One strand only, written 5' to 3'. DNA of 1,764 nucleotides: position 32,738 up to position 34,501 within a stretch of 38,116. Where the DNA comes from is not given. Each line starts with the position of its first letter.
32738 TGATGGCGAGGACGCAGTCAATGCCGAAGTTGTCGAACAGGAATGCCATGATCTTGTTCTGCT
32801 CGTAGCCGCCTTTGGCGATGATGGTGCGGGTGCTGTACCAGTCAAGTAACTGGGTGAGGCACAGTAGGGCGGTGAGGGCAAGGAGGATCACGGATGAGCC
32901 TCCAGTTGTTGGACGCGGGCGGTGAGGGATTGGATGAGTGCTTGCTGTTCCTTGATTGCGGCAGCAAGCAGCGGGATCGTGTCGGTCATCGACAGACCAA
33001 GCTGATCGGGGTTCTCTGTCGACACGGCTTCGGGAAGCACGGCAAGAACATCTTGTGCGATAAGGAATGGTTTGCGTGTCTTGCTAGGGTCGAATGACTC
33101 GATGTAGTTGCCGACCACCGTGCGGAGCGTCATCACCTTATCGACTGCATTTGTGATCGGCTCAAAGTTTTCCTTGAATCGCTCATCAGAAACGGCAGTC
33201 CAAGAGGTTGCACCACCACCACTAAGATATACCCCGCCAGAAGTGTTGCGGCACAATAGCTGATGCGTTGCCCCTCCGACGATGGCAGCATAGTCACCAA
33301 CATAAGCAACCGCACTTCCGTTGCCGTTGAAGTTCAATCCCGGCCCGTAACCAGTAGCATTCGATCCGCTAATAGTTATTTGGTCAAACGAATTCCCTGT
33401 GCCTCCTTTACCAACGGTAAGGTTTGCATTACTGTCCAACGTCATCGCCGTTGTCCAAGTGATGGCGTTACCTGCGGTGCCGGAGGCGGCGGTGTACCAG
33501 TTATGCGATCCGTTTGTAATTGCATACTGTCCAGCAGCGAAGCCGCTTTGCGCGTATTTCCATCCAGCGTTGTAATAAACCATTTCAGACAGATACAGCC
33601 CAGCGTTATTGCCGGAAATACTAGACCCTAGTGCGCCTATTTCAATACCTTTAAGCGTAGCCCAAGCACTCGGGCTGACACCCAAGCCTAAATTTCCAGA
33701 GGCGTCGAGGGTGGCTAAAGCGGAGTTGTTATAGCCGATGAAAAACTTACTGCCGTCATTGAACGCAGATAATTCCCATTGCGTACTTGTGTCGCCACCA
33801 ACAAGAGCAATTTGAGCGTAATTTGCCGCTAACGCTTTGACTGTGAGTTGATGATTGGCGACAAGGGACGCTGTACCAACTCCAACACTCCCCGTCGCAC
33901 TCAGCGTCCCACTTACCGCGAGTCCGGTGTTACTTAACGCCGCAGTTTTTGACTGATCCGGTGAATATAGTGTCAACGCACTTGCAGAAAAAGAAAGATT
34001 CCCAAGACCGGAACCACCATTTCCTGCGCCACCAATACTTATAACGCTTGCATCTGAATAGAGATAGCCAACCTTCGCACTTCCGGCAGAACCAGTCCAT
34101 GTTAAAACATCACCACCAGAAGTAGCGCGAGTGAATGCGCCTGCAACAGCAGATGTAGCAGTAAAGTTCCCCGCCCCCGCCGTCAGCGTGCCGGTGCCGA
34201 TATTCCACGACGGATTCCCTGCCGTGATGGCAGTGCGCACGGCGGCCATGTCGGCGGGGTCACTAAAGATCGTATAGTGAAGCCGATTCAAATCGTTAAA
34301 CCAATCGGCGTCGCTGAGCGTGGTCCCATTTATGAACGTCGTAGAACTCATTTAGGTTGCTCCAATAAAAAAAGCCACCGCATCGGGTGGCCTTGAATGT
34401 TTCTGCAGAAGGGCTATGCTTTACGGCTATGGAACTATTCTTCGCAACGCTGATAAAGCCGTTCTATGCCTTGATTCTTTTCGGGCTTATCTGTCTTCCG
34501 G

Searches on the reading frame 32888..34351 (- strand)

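Call 52: search_protein_families(library=phrogs, max_evalue=0.00001, proteins=[window:32888-34351:-])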
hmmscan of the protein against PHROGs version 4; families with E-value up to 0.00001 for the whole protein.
window:32888-34351:- (487 aa): 14 families
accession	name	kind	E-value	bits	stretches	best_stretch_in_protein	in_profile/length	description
phrog_5668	-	tail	6.5e-19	68.2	1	256-485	1341-1563/1567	tail fiber protein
phrog_11011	-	tail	7.1e-17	61.6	1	48-485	864-1282/1291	long tail fiber protein distal subunit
phrog_1699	-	tail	5e-15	56.1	1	37-483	622-994/1000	long tail fiber protein distal subunit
phrog_5481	-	tail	5.3e-14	52.7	1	232-485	786-1025/1043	tail fiber protein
phrog_19567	-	tail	1e-13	51.3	1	346-478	1244-1376/1379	tail fiber protein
phrog_8443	-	tail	1e-12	48.7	1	272-484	429-635/636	tail fiber protein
phrog_5667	-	tail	2.2e-12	47.5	1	388-476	691-782/786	long tail fiber protein distal subunit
phrog_33119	-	tail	3.5e-11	43.4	1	370-484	534-638/643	long tail fiber protein distal subunit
phrog_1980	-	tail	7.8e-11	42.9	1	152-485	169-435/449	tail fiber protein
phrog_27370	-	unknown function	3.1e-10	39.2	1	371-473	1427-1525/1545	-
phrog_14572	-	tail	1e-09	39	1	368-483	344-473/484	tail fiber protein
phrog_19195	-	head and packaging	1.9e-08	33.5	1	288-444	1193-1341/1425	virion structural protein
phrog_18673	-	tail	1.7e-06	28.4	1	202-484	127-372/373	tail fiber protein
phrog_28992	-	unknown function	2.3e-06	28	1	370-480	230-336/343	-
